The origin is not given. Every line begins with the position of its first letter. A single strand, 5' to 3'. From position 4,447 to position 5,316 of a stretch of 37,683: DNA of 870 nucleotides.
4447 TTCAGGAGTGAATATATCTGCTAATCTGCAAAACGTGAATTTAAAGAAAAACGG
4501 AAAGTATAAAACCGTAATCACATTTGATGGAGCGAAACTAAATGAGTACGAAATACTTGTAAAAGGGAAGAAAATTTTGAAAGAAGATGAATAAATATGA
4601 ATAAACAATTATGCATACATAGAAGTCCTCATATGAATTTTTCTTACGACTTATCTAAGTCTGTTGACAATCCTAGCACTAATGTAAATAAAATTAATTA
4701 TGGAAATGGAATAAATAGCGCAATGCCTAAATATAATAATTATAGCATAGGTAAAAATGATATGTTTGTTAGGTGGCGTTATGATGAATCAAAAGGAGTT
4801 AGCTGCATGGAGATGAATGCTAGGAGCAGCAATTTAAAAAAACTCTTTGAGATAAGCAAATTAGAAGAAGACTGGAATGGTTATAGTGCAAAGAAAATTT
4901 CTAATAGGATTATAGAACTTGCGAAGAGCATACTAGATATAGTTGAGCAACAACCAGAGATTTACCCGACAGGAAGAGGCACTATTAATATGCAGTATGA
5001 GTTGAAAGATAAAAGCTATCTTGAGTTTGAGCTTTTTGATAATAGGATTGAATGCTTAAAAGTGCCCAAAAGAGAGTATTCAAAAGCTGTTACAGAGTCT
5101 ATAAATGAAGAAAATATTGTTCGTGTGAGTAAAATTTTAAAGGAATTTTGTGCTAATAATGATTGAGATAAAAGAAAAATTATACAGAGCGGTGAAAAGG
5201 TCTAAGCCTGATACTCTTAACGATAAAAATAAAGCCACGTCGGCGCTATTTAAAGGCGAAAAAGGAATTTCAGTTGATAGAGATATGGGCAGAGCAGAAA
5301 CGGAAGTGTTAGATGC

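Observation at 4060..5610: AT-rich, terminator-bounded three-gene island between the lysis cassette and attP: candidate toxin-antitoxin or defence system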

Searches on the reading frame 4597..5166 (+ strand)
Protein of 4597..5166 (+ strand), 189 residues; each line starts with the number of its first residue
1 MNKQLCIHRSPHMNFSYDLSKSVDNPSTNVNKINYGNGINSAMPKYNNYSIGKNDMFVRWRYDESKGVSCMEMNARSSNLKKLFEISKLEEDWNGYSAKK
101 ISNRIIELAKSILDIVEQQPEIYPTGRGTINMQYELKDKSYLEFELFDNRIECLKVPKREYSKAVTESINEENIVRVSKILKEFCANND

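Call 4: search_protein_families(library=pfam, proteins=[window:4597-5166:+], max_evalue=0.1)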
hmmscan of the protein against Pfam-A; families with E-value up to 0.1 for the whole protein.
window:4597-5166:+ (189 aa): 0 families

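Call 5: search_protein_families(library=padloc, proteins=[window:4597-5166:+], max_evalue=0.1)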
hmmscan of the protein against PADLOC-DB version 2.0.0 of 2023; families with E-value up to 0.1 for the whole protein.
window:4597-5166:+ (189 aa): 2 families
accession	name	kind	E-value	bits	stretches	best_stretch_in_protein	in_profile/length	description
PDLC04576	PDC-M32A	-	1.9e-06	24.9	1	81-171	263-356/375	-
PDLC04575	PDC-M32A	-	0.0026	14.9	1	80-173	259-356/375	-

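Call 6: search_protein_families(library=phrogs, proteins=[window:4597-5166:+], max_evalue=0.1)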
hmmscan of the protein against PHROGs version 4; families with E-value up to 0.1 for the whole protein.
window:4597-5166:+ (189 aa): 0 families

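Call 7: search_protein_families(library=ncbifam, proteins=[window:4597-5166:+], max_evalue=0.1)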
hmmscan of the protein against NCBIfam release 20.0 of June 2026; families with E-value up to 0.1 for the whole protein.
window:4597-5166:+ (189 aa): 1 family
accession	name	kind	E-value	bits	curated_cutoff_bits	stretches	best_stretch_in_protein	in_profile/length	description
NF045995.1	MAG0865_DivIVA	hypoth_equivalog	0.029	14.5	55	1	80-116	4-40/69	MAG0865 family DivIVA-related protein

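Call 10: search_dna_similar(query=window:4597-5166:+, collection=phages, mode=protein, max_evalue=0.01)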
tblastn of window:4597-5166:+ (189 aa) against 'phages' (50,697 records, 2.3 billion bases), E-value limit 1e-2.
Records with a match: 1; places in all: 1; records where one place covers at least 80% of the query: 0.
Best place of each record, by identity: <60% 1.
By first word of the organism name: uncultured 1.
By host as written in the record: - 1.
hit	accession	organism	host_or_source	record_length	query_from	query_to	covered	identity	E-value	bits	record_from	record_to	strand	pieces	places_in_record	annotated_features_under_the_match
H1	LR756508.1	uncultured phage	metagenomic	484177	81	155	40%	29.3%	1e-5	50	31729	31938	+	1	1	record has no annotation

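Call 12: find_homologous_proteins(query=window:4597-5166:+, max_evalue=0.01)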
Query window:4597-5166:+ (189 aa): 11 proteins with E <= 0.01 among 110 candidates.
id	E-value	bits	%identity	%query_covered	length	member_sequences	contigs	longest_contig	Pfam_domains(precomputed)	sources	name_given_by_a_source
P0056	3.9e-118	410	98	100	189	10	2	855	-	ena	-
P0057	1.4e-27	115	49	61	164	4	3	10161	-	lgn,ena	-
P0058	1.8e-26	111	49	58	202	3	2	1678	-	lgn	-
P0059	1.1e-25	108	47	62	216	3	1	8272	-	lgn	-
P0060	1.8e-24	105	48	56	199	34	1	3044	-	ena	-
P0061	1.1e-23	102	46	62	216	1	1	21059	-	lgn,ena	-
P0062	3.2e-23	100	50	57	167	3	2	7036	-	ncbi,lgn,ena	-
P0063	3.3e-23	100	49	57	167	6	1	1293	-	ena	-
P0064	1.2e-22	99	48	56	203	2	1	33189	-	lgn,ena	-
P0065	1.4e-22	98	46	56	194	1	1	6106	-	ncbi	-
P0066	6.1e-7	47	44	37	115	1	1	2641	-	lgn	-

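Call 65: predict_structure(alignment_id=A4)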
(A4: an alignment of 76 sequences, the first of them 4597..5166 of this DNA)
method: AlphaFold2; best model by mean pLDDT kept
length: 189 residues; sequences in the alignment: 76
mean_pLDDT: 76.3   pTM: 0.62
mean pLDDT of the five models: 76.3, 75.8, 75.7, 74.6, 72.4
residues with pLDDT >= 90: 112; 70-90: 3; 50-70: 15; < 50: 59
segments of 3 or more residues with pLDDT < 50: 1-18, 20-25, 27-36, 38-62
pLDDT, mean of each block of 10 residues (from residue 1): 39 42 47 46 41 42 52 85 98 98 98 95 98 96 98 97 97 95 84
secondary structure, 60 per line:
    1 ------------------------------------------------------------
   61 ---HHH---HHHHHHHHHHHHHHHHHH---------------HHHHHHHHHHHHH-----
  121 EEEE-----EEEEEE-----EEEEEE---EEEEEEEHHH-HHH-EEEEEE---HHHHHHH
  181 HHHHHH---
elements in order: H70-87 H103-115 E121-124 E130-135 E141-146 E150-156 E165-170 H174-186

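Call 70: fold_search(model_id=the predicted structure, library=pdb)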
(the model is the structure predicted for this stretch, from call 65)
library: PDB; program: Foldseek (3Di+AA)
matches with E <= 10: 358; with E <= 0.001: 0
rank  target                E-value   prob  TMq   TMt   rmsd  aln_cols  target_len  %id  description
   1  7ahm_A                7.9e-02  0.99  0.28  0.32   3.1        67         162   13  Low-resolution structure of the K+/H+ antiporter subunit KhtT in complex with c-di-AMP (released 2021-03-31)
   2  7agv_A                2.0e-01  0.96  0.28  0.33   4.0        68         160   12  High-resolution structure of the K+/H+ antiporter subunit KhtT in complex with c-di-AMP (released 2021-03-31)
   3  7agv_F                2.0e-01  0.95  0.28  0.32   4.0        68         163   12  High-resolution structure of the K+/H+ antiporter subunit KhtT in complex with c-di-AMP (released 2021-03-31)
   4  7agw_A                2.3e-01  0.96  0.28  0.67   3.2        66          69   12  Structure of the N-domain of the K+/H+ antiporter subunit KhtT at pH 6.5 (released 2021-03-31)
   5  7ahm_D                2.3e-01  0.94  0.28  0.32   3.3        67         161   13  Low-resolution structure of the K+/H+ antiporter subunit KhtT in complex with c-di-AMP (released 2021-03-31)
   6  7ahm_C                2.6e-01  0.95  0.28  0.33   3.2        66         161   12  Low-resolution structure of the K+/H+ antiporter subunit KhtT in complex with c-di-AMP (released 2021-03-31)
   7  7agv_D                2.7e-01  0.92  0.28  0.33   4.4        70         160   13  High-resolution structure of the K+/H+ antiporter subunit KhtT in complex with c-di-AMP (released 2021-03-31)
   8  2nvn                  2.7e-01  0.38  0.21  0.29   7.3        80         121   16  Crystal structure of a protein with a cupin-like fold and unknown function (YP_400729.1) from Synechococcus SP. PCC 7942 (released 2006-12-12)
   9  9mqr_A                2.9e-01  0.07  0.17  0.14  16.1       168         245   12  A8 Fab in complex with CD97 (released 2025-09-24)
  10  7agv_B                3.5e-01  0.89  0.28  0.32   4.5        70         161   13  High-resolution structure of the K+/H+ antiporter subunit KhtT in complex with c-di-AMP (released 2021-03-31)
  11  3pcs_B                3.7e-01  0.60  0.25  0.14  12.3        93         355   17  Structure of EspG-PAK2 autoinhibitory Ialpha3 helix complex (released 2011-01-05)
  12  3pcs_A                3.9e-01  0.51  0.25  0.14  12.7        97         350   18  Structure of EspG-PAK2 autoinhibitory Ialpha3 helix complex (released 2011-01-05)
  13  5ffp_A                4.1e-01  0.20  0.22  0.26  12.9       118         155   13  Crystal structure of CdiI from Burkholderia dolosa AUO158 (released 2016-01-20)
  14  4fma_F                5.0e-01  0.47  0.24  0.14  12.4        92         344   17  EspG structure (released 2012-09-05)
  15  6mf5_B                6.3e-01  0.14  0.21  0.16  13.8       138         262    9  Crystal structure of budding yeast Cdc5 polo-box domain in complex with Spc72 phosphopeptide. (released 2020-02-19)
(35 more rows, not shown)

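Call 74: get_annotated_region(hit=H1, flank=3000)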
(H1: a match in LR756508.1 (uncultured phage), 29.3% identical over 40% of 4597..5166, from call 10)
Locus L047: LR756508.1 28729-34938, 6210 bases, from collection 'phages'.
description: uncultured phage genome assembly, chromosome: 1.
organism: uncultured phage (NCBI taxid 278008)
taxonomy: Viruses; environmental samples
host: -; source: metagenomic; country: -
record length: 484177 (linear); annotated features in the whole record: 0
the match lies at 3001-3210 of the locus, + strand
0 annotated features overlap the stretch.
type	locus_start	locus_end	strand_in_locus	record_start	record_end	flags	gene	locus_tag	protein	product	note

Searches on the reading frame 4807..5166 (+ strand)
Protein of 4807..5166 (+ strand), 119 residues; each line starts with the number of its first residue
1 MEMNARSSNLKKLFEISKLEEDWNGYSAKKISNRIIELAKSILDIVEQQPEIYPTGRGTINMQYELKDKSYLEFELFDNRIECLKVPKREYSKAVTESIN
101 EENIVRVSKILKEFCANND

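Call 23: search_solved_structures(query=A1, max_evalue=10, show_alignments=2)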
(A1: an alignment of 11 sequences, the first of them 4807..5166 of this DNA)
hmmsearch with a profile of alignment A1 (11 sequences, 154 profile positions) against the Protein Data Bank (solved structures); distinct sequences matched with E-value up to 10: 0.

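Call 44: find_homologous_proteins(query=A3, max_evalue=0.001)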
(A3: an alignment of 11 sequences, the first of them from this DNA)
Query A3 (11 sequences) (111 aa, profile of the alignment): 777 proteins with E <= 0.001 among 3744 candidates; the best 120 are listed.
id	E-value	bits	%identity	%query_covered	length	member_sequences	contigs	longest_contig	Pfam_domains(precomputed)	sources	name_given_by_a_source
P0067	9.6e-43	162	47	97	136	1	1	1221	-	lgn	-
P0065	1.2e-42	162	53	85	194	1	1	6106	-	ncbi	-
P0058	1.4e-42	162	50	93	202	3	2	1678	-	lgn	-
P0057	1.7e-42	162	53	95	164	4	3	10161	-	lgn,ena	-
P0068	2.1e-42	161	47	97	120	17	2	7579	-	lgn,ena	-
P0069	2.1e-42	161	47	97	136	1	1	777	-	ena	-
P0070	3.3e-42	161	44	98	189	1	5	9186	-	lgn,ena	-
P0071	7.1e-42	160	57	77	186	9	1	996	-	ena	-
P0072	1.5e-41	159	46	97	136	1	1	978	-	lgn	-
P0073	2.3e-41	158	49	95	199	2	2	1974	-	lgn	-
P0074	2.3e-41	158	46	95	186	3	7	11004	-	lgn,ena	-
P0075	2.4e-41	158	45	99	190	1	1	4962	-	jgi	-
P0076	3.6e-41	157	50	95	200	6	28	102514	-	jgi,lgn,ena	jgi:hypothetical protein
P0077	4.2e-41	157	50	77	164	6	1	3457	-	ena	-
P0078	4.4e-41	157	43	99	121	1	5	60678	-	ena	-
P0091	2.3e-40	155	45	99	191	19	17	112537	-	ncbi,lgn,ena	-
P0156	8.7e-38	147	49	95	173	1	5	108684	-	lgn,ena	-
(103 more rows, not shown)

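Call 46: find_encoding_contigs(protein=P0091, flank=4000, max_places=3)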
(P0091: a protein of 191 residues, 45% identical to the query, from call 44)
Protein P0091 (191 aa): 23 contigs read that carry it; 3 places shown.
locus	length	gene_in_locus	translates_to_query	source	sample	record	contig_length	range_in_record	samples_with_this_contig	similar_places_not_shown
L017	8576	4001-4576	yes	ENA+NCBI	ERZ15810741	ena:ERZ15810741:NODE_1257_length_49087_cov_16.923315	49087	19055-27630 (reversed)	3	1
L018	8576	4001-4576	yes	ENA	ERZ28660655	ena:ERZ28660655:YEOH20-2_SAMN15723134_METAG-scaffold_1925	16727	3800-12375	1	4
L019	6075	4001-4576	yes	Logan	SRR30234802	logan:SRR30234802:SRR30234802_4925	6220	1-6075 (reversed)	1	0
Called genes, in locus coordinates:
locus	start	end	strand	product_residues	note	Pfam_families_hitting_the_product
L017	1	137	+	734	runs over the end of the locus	PF00534:Glycos_transf_1, PF13692:Glyco_trans_1_4, PF13524:Glyco_trans_1_2 (faint), PF13692:Glyco_trans_1_4, PF00534:Glycos_transf_1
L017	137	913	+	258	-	PF01061:ABC2_membrane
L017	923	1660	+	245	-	PF00005:ABC_tran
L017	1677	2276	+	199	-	-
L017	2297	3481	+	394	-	PF00376:MerR, PF13411:MerR_1, PF01209:Ubie_methyltran, PF13489:Methyltransf_23, PF08241:Methyltransf_11, PF08242:Methyltransf_12, PF13649:Methyltransf_25, PF13847:Methyltransf_31, +1 more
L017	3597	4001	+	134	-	PF22091:DUF6941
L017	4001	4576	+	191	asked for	-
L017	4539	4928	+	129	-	-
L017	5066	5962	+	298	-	PF00483:NTP_transferase, PF12804:NTP_transf_3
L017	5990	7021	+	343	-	PF01073:3Beta_HSD, PF01370:Epimerase, PF02719:Polysacc_synt_2, PF04321:RmlD_sub_bind, PF16363:GDP_Man_Dehyd, PF07993:NAD_binding_4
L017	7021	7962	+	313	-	PF01073:3Beta_HSD, PF01370:Epimerase, PF02719:Polysacc_synt_2, PF04321:RmlD_sub_bind, PF16363:GDP_Man_Dehyd, PF07993:NAD_binding_4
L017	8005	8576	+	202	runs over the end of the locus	PF00908:dTDP_sugar_isom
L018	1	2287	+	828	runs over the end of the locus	PF00535:Glycos_transf_2, PF10111:Glyco_tranf_2_2 (weak), PF13641:Glyco_tranf_2_3, PF00535:Glycos_transf_2, PF13641:Glyco_tranf_2_3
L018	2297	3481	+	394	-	PF00376:MerR, PF13411:MerR_1, PF01209:Ubie_methyltran, PF13489:Methyltransf_23, PF08241:Methyltransf_11, PF08242:Methyltransf_12, PF13649:Methyltransf_25, PF13847:Methyltransf_31, +2 more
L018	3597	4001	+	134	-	PF22091:DUF6941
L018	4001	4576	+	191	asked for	-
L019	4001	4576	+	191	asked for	-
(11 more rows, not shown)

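Call 47: find_encoding_contigs(protein=P0076, flank=4000, max_places=3)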
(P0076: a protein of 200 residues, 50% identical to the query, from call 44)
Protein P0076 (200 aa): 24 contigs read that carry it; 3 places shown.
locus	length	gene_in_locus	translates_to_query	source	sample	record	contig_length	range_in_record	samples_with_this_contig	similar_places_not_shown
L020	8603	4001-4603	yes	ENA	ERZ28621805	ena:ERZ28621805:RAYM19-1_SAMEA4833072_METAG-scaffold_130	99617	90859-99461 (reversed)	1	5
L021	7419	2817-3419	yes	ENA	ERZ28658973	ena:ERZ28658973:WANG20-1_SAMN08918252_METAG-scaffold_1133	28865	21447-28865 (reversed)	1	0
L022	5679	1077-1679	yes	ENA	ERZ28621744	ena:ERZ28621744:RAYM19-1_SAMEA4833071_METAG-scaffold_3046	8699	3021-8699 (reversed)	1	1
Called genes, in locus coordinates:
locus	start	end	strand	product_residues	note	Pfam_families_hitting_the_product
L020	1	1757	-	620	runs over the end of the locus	PF02534:T4SS-DNA_transf, PF10412:TrwB_AAD_bind, PF12696:TraG-D_C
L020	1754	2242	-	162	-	PF12687:DUF3801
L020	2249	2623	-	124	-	PF19481:DUF6017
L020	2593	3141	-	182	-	PF13730:HTH_36 (weak)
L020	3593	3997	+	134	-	PF22091:DUF6941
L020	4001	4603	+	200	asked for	-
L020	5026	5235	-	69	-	PF12728:HTH_17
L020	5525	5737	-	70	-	-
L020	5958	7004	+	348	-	PF02661:Fic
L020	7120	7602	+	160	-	-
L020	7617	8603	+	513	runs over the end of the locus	PF01966:HD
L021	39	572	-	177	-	PF02534:T4SS-DNA_transf (weak)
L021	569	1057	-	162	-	PF12687:DUF3801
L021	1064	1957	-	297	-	PF13730:HTH_36 (weak), PF19481:DUF6017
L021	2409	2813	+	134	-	PF22091:DUF6941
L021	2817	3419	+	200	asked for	-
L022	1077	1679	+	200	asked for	-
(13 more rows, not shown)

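Call 48: find_encoding_contigs(protein=P0156, flank=4000, max_places=2)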
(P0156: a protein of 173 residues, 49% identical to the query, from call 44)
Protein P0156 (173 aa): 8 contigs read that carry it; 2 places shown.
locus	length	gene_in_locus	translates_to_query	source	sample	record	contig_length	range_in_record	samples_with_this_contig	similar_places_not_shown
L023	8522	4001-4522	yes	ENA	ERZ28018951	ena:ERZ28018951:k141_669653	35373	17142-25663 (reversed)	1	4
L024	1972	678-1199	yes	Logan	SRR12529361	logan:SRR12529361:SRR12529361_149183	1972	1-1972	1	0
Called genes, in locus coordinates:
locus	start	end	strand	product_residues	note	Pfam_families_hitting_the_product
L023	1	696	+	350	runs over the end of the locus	PF01300:Sua5_yciO_yrdC, PF03481:Sua5_C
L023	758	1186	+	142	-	PF02502:LacAB_rpiB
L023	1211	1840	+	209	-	PF14681:UPRTase, PF00156:Pribosyltran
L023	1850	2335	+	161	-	PF00383:dCMP_cyt_deam_1, PF14437:MafB19-deam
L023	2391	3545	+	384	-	PF24161:CCDC39 (faint), PF24568:CC_PcsB, PF07486:Hydrolase_2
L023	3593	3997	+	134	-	PF22091:DUF6941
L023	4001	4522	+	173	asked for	-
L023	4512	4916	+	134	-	-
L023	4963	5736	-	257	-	PF12833:HTH_18, PF00165:HTH_AraC (weak)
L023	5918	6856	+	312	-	PF03547:Mem_trans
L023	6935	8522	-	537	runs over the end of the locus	PF09820:AAA-ATPase_like, PF08011:PDDEXK_9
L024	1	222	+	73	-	?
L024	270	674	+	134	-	PF22091:DUF6941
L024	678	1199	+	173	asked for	-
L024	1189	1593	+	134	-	-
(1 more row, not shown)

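Call 49: find_encoding_contigs(protein=P0078, flank=4000, max_places=2)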
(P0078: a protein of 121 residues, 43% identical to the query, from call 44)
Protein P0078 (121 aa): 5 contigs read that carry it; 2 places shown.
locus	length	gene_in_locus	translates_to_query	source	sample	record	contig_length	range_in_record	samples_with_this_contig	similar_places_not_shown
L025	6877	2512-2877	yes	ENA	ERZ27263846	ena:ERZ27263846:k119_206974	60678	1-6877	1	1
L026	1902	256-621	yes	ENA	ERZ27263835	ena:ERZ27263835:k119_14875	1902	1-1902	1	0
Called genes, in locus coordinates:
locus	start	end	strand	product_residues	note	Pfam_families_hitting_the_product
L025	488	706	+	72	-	PF01881:Cas_Cas6_C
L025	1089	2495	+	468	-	PF02534:T4SS-DNA_transf, PF10412:TrwB_AAD_bind, PF01935:DUF87, PF12696:TraG-D_C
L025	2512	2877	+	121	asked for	-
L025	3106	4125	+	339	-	-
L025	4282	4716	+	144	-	PF02082:Rrf2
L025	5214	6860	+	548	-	PF00496:SBP_bac_5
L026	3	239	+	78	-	?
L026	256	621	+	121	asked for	-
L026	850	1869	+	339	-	-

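Call 63: find_related_loci(query=A3, collection=viral_contigs, flank=6000)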
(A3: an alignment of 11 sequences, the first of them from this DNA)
Query A3 (111 aa) in viral_contigs; peptide patterns used: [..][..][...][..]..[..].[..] (x = any residue, [..] = any of these).
148 stretches matched a pattern; 13 encode a relative of the query (tblastn E <= 1e-3); 13 distinct loci.
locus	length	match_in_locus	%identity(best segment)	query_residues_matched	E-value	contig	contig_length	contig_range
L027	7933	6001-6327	36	1-111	6e-19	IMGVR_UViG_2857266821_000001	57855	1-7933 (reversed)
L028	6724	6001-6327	36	1-111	6e-19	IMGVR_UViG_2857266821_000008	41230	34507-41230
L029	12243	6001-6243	41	1-82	1e-17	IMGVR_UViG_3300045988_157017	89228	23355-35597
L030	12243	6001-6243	40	1-82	5e-17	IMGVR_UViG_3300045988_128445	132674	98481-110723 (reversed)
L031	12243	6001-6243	40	1-82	6e-17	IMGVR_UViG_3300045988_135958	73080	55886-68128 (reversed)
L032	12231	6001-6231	40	1-78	4e-16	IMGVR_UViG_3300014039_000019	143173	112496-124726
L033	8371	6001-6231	40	1-78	4e-16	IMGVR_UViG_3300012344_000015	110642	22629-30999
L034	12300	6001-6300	35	8-108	8e-16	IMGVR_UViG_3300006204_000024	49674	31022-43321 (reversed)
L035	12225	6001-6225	38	1-76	8e-14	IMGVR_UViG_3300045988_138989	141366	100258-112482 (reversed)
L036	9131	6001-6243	35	1-82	2e-13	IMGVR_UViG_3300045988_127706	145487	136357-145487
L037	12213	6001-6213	37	1-71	4e-13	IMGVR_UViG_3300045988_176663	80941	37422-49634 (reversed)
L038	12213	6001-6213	32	1-69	9e-11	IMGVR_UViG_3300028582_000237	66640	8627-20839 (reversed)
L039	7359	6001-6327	36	1-111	6e-19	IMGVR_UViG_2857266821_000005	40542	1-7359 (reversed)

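Call 68: find_related_loci(query=A6, collection=genome_contigs, flank=6000)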
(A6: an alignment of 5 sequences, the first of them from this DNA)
Query A6 (111 aa) in genome_contigs; peptide patterns used: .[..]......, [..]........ (x = any residue, [..] = any of these).
88 stretches matched a pattern; 7 encode a relative of the query (tblastn E <= 1e-3); 7 distinct loci.
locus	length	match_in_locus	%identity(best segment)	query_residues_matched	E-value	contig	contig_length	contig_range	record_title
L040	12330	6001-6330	45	1-110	1e-33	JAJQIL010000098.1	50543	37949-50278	MAG: Lachnospiraceae bacterium isolate U.9_8 NODE_111_length_50543_cov_20.807538, whole genome shotgun sequence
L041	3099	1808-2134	47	2-110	6e-32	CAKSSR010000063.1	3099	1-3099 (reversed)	MAG: uncultured Eubacteriales bacterium isolate REFINED_METABAT215_TOP10_CONTIGS_1500_ASSEMBLY_K77_MERGED__Hadza_PheChl_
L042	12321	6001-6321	46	4-110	2e-30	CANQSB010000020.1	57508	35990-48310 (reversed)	MAG: uncultured Lachnospiraceae bacterium isolate Lapin-023__bin85 genome assembly, contig: Lapin-023__NODE_756_length_5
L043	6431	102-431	45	1-110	2e-29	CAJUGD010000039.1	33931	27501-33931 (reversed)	MAG TPA_asm: uncultured Lachnospiraceae bacterium isolate MGBC139341 genome assembly, contig: MGBC139341.39, whole genom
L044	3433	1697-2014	43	1-106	5e-29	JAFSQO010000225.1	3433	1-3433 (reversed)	MAG: Synergistaceae bacterium isolate RGIG3383 Goat_Reticulum.Co__c880423, whole genome shotgun sequence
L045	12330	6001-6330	44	1-110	2e-28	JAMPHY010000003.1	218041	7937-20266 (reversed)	MAG: Clostridiales bacterium isolate NALB_7961_5 Scaffold_#3__SCF_003___218041_bp, whole genome shotgun sequence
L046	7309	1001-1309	43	1-106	6e-23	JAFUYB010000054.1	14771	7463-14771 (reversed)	MAG: Lachnospiraceae bacterium isolate RGIG4930 Roe_deer_Rumen-3__c3062, whole genome shotgun sequence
